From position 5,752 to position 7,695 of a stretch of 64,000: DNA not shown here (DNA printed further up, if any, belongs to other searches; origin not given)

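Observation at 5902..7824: Exosortase-CPBP protease fusion with a single, very small VPEID-CTERM-type substrate encoded immediately upstream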

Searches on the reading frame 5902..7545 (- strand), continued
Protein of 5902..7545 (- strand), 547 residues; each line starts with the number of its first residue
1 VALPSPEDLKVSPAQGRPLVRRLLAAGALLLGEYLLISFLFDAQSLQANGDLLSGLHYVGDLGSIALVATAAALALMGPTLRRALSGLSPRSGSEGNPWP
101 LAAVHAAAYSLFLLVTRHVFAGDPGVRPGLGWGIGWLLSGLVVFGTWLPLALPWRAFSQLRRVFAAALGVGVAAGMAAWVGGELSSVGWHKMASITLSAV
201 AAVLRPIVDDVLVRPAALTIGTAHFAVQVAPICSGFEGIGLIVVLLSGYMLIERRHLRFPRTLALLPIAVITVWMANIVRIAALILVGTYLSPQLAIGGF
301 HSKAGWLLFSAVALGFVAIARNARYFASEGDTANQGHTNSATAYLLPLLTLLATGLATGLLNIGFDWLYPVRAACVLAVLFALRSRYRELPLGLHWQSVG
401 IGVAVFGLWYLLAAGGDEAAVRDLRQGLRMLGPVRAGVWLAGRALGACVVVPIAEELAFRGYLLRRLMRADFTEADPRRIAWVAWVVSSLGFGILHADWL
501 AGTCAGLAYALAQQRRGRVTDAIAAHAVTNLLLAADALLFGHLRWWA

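Call 16: find_encoding_contigs(protein=P0017, flank=10000, max_places=3)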
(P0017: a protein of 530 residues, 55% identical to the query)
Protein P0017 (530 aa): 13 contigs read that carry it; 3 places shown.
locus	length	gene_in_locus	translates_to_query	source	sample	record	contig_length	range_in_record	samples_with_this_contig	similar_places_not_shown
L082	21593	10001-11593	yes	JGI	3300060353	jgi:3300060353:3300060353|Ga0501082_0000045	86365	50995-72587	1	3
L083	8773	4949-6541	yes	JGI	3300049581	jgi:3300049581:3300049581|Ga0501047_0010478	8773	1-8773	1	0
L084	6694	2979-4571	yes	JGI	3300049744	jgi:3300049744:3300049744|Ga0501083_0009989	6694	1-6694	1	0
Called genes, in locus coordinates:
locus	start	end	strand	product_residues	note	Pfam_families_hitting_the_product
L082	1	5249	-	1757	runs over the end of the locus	PF00668:Condensation, PF00501:AMP-binding, PF13193:AMP-binding_C, PF00550:PP-binding, PF00975:Thioesterase, PF00535:Glycos_transf_2 (weak), PF13641:Glyco_tranf_2_3, PF13632:Glyco_trans_2_3 (weak)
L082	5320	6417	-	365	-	PF02563:Poly_export, PF10531:SLBB, PF22461:SLBB_2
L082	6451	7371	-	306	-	PF02563:Poly_export (weak), PF10531:SLBB (weak), PF22461:SLBB_2 (weak), PF10531:SLBB (weak), PF22461:SLBB_2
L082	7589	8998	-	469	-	PF13727:CoA_binding_3, PF02397:Bac_transf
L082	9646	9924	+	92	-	-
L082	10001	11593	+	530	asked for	PF02517:Rce1-like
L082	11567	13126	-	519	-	PF00501:AMP-binding, PF13193:AMP-binding_C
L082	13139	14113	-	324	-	PF02540:NAD_synthase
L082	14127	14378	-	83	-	-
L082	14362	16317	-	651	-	PF13522:GATase_6, PF13537:GATase_7, PF00733:Asn_synthase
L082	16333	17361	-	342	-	PF00685:Sulfotransfer_1, PF13469:Sulfotransfer_3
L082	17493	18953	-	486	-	PF01943:Polysacc_synt, PF13440:Polysacc_synt_3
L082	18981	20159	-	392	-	-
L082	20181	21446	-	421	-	PF13439:Glyco_transf_4, PF13524:Glyco_trans_1_2 (faint), PF20706:GT4-conflict, PF00534:Glycos_transf_1, PF13692:Glyco_trans_1_4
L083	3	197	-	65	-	?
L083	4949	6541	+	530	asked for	PF02517:Rce1-like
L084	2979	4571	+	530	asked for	PF02517:Rce1-like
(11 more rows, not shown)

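Call 17: find_encoding_contigs(protein=P0005, flank=10000, max_places=3)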
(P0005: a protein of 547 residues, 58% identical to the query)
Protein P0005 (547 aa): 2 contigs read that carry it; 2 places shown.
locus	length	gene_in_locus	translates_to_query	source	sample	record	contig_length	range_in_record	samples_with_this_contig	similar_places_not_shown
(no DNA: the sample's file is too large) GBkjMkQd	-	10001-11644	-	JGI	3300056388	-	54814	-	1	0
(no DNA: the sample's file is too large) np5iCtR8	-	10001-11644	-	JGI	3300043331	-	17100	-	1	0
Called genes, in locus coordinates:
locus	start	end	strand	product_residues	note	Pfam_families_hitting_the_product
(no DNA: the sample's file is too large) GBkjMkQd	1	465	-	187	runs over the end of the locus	PF00908:dTDP_sugar_isom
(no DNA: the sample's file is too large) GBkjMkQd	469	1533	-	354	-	PF01073:3Beta_HSD, PF01370:Epimerase, PF02719:Polysacc_synt_2, PF04321:RmlD_sub_bind, PF16363:GDP_Man_Dehyd, PF07993:NAD_binding_4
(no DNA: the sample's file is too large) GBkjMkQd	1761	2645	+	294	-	PF00483:NTP_transferase, PF12804:NTP_transf_3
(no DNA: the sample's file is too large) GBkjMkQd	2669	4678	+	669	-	PF07238:PilZ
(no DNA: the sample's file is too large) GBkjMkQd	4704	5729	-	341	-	PF02563:Poly_export, PF10531:SLBB, PF22461:SLBB_2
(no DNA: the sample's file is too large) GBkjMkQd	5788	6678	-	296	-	PF02563:Poly_export (faint), PF10531:SLBB, PF22461:SLBB_2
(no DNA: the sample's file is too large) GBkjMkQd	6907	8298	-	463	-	PF13727:CoA_binding_3, PF02397:Bac_transf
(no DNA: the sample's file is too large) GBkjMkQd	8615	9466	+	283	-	PF00149:Metallophos, PF12850:Metallophos_2 (faint)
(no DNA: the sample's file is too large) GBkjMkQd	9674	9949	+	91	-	-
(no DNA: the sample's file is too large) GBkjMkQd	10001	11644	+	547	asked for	PF09721:Exosortase_EpsH, PF02517:Rce1-like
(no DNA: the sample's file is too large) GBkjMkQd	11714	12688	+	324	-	PF00535:Glycos_transf_2, PF13641:Glyco_tranf_2_3, PF13632:Glyco_trans_2_3 (weak)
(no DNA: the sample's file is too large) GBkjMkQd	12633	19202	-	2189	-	PF00109:ketoacyl-synt, PF02801:Ketoacyl-synt_C, PF16197:KAsynt_C_assoc, PF22336:RhiE-like_linker, PF22621:CurL-like_PKS_C, PF00698:Acyl_transf_1, PF21394:Beta-ketacyl_N, PF08659:KR, +7 more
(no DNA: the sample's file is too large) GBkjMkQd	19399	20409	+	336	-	-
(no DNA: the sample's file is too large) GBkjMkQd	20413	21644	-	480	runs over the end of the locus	PF01943:Polysacc_synt, PF13440:Polysacc_synt_3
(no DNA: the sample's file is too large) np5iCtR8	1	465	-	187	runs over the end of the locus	PF00908:dTDP_sugar_isom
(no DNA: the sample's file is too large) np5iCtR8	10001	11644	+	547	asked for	PF09721:Exosortase_EpsH, PF02517:Rce1-like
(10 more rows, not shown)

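Call 20: find_related_loci(query=window:5902-7545:-, collection=metagenome_contigs, flank=8000)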
Query window:5902-7545:- (547 aa) in metagenome_contigs; peptide patterns used: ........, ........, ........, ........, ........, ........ (x = any residue, [..] = any of these).
323 stretches matched a pattern; 41 encode a relative of the query (tblastn E <= 1e-3); 41 distinct loci.
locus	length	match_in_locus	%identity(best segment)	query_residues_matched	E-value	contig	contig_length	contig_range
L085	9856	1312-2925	40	5-542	5e-97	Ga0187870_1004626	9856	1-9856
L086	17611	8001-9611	40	6-542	2e-96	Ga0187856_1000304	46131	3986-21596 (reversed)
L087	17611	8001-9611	40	6-542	4e-96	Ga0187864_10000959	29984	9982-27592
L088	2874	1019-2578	39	28-547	3e-98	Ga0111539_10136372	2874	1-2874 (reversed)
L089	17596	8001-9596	40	15-547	1e-97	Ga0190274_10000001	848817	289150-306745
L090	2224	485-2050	39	29-547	2e-98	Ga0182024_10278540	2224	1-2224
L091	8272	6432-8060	38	2-547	4e-93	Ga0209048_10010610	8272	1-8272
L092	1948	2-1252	43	132-547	2e-95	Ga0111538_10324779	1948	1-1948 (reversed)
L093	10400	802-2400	39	14-545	3e-90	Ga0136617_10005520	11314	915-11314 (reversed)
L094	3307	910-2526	39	10-547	3e-89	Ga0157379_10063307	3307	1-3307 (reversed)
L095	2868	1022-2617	39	10-540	3e-90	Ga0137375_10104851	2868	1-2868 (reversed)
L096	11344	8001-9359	41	100-546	2e-86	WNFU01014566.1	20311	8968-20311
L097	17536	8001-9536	39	41-546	2e-86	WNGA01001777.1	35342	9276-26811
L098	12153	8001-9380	41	91-547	2e-83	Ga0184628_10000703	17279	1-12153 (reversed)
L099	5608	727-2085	40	100-547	1e-82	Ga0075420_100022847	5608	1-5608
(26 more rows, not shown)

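Call 21: find_encoding_contigs(protein=P0006, flank=10000, max_places=1)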
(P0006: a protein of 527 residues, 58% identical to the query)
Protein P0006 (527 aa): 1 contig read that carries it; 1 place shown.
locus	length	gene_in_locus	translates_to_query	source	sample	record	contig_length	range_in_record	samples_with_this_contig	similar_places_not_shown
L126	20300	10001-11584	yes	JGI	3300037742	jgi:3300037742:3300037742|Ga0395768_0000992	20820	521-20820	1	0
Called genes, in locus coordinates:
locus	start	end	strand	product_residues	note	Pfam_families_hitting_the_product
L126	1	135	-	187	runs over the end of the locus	PF00908:dTDP_sugar_isom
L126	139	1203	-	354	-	PF01073:3Beta_HSD, PF01370:Epimerase, PF02719:Polysacc_synt_2, PF04321:RmlD_sub_bind, PF16363:GDP_Man_Dehyd, PF07993:NAD_binding_4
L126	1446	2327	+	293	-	PF00483:NTP_transferase, PF12804:NTP_transf_3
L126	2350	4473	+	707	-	PF07238:PilZ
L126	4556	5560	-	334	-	PF02563:Poly_export, PF22461:SLBB_2, PF10531:SLBB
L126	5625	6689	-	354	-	PF10531:SLBB, PF22461:SLBB_2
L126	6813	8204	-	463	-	PF13727:CoA_binding_3, PF02397:Bac_transf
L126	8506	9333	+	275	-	PF00149:Metallophos, PF12850:Metallophos_2 (faint)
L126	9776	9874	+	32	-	PF27847:VPEID-CTERM (weak)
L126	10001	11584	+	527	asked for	PF09721:Exosortase_EpsH, PF02517:Rce1-like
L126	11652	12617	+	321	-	PF00535:Glycos_transf_2, PF13641:Glyco_tranf_2_3, PF13632:Glyco_trans_2_3 (weak)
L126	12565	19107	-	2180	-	PF00109:ketoacyl-synt, PF02801:Ketoacyl-synt_C, PF16197:KAsynt_C_assoc, PF22336:RhiE-like_linker, PF22621:CurL-like_PKS_C, PF00698:Acyl_transf_1, PF21394:Beta-ketacyl_N, PF08659:KR, +6 more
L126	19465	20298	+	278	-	?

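Call 22: find_encoding_contigs(protein=P0004, flank=10000, max_places=1)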
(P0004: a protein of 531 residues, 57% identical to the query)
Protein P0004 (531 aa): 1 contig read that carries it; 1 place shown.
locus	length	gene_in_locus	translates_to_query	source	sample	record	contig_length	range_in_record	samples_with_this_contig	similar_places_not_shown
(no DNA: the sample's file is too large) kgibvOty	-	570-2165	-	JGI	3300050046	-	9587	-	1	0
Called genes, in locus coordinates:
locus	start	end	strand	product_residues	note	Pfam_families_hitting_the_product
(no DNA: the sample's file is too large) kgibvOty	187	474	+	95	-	-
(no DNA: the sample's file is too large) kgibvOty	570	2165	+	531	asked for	PF09721:Exosortase_EpsH, PF02517:Rce1-like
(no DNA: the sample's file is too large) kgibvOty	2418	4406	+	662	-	PF24161:CCDC39 (weak)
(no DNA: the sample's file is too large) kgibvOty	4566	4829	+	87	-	-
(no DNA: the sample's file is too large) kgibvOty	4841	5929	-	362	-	PF03741:TerC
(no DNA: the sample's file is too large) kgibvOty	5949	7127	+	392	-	PF17785:PUA_3, PF10672:Methyltrans_SAM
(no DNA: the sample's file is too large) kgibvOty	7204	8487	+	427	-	PF00083:Sugar_tr, PF07690:MFS_1, PF12832:MFS_1_like (faint), PF00083:Sugar_tr, PF07690:MFS_1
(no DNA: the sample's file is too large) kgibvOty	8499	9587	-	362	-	?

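Call 23: find_encoding_contigs(protein=P0009, flank=10000, max_places=1)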
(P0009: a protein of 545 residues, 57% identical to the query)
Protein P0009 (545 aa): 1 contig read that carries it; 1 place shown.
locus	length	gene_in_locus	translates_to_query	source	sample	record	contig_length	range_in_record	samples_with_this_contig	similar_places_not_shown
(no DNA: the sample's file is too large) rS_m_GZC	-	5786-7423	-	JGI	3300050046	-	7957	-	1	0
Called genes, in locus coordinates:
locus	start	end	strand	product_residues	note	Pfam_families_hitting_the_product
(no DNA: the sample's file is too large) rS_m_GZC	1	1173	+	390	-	?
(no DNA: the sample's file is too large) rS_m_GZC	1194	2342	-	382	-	PF02563:Poly_export, PF10531:SLBB, PF22461:SLBB_2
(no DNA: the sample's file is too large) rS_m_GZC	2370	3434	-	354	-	PF02563:Poly_export (faint), PF10531:SLBB, PF22461:SLBB_2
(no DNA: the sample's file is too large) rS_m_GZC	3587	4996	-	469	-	PF13727:CoA_binding_3, PF02397:Bac_transf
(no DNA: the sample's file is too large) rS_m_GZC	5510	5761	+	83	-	-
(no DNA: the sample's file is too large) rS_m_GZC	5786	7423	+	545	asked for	PF09721:Exosortase_EpsH, PF02517:Rce1-like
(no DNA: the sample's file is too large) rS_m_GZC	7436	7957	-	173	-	?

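Call 24: find_encoding_contigs(protein=P0014, flank=10000, max_places=1)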
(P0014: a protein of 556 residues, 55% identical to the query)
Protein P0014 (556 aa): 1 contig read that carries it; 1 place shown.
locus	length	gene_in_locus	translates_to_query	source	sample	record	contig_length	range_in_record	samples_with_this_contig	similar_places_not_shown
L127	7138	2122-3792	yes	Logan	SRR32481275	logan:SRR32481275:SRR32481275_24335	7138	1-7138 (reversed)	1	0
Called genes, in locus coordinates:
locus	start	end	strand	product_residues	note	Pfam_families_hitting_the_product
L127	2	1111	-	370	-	?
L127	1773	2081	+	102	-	-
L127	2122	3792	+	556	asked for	PF09721:Exosortase_EpsH (weak), PF02517:Rce1-like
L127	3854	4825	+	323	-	PF00535:Glycos_transf_2, PF13641:Glyco_tranf_2_3, PF13632:Glyco_trans_2_3 (weak)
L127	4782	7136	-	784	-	?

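Call 25: find_encoding_contigs(protein=P0016, flank=10000, max_places=1)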
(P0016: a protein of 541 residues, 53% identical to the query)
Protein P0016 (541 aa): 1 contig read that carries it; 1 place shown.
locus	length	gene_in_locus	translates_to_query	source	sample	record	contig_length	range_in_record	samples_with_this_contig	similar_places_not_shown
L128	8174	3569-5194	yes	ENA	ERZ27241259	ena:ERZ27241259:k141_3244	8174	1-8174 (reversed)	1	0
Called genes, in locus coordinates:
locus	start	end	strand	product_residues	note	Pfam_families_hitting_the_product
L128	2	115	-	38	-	?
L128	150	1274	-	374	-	PF02563:Poly_export (faint), PF10531:SLBB, PF22461:SLBB_2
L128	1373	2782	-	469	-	PF13727:CoA_binding_3, PF02397:Bac_transf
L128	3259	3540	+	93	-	-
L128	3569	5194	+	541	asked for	PF02517:Rce1-like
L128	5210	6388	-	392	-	-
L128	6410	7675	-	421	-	PF13439:Glyco_transf_4, PF20706:GT4-conflict, PF00534:Glycos_transf_1, PF13692:Glyco_trans_1_4, PF13524:Glyco_trans_1_2 (weak)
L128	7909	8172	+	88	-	?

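Call 26: find_encoding_contigs(protein=P0003, flank=10000, max_places=1)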
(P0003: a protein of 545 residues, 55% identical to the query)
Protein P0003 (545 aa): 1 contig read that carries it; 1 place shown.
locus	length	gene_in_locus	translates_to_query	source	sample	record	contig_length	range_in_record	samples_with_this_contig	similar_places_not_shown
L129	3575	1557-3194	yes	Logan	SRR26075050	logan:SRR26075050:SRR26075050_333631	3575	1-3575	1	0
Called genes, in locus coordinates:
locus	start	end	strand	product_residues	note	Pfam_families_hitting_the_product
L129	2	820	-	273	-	?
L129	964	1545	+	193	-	-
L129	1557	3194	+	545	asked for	PF09721:Exosortase_EpsH, PF02517:Rce1-like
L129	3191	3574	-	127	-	?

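Call 34: search_solved_structures(query=A1, max_evalue=1)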
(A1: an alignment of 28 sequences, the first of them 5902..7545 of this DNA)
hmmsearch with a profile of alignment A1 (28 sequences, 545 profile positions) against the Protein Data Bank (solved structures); distinct sequences matched with E-value up to 1: 0.

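Call 41: list_cluster_members(proteins=[P0001, P0121])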
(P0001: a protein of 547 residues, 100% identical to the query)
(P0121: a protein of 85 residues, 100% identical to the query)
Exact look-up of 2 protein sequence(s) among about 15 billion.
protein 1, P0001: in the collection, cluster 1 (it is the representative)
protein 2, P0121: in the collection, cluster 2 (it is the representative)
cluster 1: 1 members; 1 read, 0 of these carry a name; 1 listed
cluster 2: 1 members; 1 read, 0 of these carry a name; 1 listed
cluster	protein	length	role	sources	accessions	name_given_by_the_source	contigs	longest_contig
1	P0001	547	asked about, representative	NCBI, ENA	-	-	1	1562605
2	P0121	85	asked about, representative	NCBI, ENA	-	-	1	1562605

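Call 52: predict_structure(alignment_id=A1)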
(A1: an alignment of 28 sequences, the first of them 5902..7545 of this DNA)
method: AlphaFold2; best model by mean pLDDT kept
length: 547 residues; sequences in the alignment: 28
mean_pLDDT: 88.7   pTM: 0.73
mean pLDDT of the five models: 88.7, 88.5, 87.9, 86.8, 85.4
residues with pLDDT >= 90: 348; 70-90: 156; 50-70: 32; < 50: 11
segments of 3 or more residues with pLDDT < 50: 10-12, 331-336
pLDDT, mean of each block of 10 residues (from residue 1): 54 64 91 88 71 75 89 90 88 80 96 91 73 92 94 91 94 91 85 94 95 95 95 88 91 85 92 95 96 88 84 94 82 54 90 80 83 95 91 93 97 92 94 95 97 97 91 91 95 92 97 95 98 97 92
secondary structure, 60 per line:
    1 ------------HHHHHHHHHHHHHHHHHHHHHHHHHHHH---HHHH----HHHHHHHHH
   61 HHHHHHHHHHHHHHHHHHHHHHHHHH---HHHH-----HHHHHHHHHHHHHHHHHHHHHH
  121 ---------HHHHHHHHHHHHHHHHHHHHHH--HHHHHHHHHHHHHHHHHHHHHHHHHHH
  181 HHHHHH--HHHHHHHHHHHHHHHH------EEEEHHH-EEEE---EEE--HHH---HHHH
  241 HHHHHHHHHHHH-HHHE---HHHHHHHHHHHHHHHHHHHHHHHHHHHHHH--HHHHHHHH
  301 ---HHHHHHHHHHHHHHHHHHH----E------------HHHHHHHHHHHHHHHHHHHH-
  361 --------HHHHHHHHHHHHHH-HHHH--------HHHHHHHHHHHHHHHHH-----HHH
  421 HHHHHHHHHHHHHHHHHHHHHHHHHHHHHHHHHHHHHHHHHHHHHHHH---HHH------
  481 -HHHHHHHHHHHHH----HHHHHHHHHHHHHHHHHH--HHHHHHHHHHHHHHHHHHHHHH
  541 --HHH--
elements in order: H13-40 H44-47 H52-86 H90-93 H99-120 H130-151 H154-186 H189-204 E211-214 E219-222 E226-228 H237-252 H261-290 H293-300 H304-322 H340-359 H369-382 H384-387 H396-412 H418-468 H482-494 H499-516 H519-540

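Call 54: fold_search(model_id=the predicted structure, library=pdb)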
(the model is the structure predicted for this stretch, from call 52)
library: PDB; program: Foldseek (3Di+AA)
matches with E <= 10: 53; with E <= 0.001: 0
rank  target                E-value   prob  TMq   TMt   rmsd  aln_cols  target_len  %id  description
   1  3vvn                  5.5e-01  0.10  0.13  0.15  26.4       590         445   12  Crystal structure of MATE in the straight conformation (released 2013-04-03)
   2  9j4p_B                9.4e-01  0.06  0.11  0.13  23.7       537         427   11  Regulatory domain and kinase domain of ALPK1 protein (released 2025-07-30)
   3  2nox_F                1.1e+00  0.09  0.08  0.14  19.5       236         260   15  Crystal structure of tryptophan 2,3-dioxygenase from Ralstonia metallidurans (released 2006-12-19)
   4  2nox_K                1.4e+00  0.08  0.08  0.14  19.6       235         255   16  Crystal structure of tryptophan 2,3-dioxygenase from Ralstonia metallidurans (released 2006-12-19)
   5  4pb1                  1.5e+00  0.04  0.11  0.13  26.9       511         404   13  Structure of vcCNT-7C8C bound to ribavirin (released 2014-08-13)
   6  2nox_E                1.7e+00  0.08  0.08  0.14  19.4       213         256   12  Crystal structure of tryptophan 2,3-dioxygenase from Ralstonia metallidurans (released 2006-12-19)
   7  5xan_B                1.8e+00  0.04  0.11  0.09  25.9       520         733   11  Crystal structure of SecDF in I form (P212121 space group) (released 2017-05-17)
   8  5xjj                  2.3e+00  0.06  0.14  0.16  24.8       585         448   11  Crystal structure of a MATE family protein (released 2017-09-20)
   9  3vvo                  2.5e+00  0.04  0.13  0.15  26.0       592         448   11  Crystal structure of MATE in the bent conformation (released 2013-04-03)
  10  9vsp_A                2.7e+00  0.04  0.11  0.14  24.6       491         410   12  The DCY1020-bound structure of TMEM175 (released 2025-09-17)
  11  5xfl_A                2.8e+00  0.07  0.15  0.19  24.1       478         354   10  Crystal structure of the force-sensing device region of alpha N-catenin (released 2018-03-28)
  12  7yni_A                2.8e+00  0.03  0.12  0.12  25.9       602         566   12  Structure of human SGLT1-MAP17 complex bound with substrate 4D4FDG in the occluded conformation (released 2023-05-31)
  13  7p46_G                3.1e+00  0.06  0.08  0.14  19.5       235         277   11  Crystal Structure of Xanthomonas campestris Tryptophan 2,3-dioxygenase (TDO) (released 2021-10-06)
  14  9l7l                  3.1e+00  0.04  0.14  0.16  28.3       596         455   10  Structure of the MATE family multidrug resistance transporter HvAACT1 from Hordeum vulgare in the outward-facing state (released 2025-08-06)
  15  9vsq_A                3.1e+00  0.04  0.11  0.13  26.6       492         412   12  The TUG-891-bound structure of TMEM175 (released 2025-09-17)
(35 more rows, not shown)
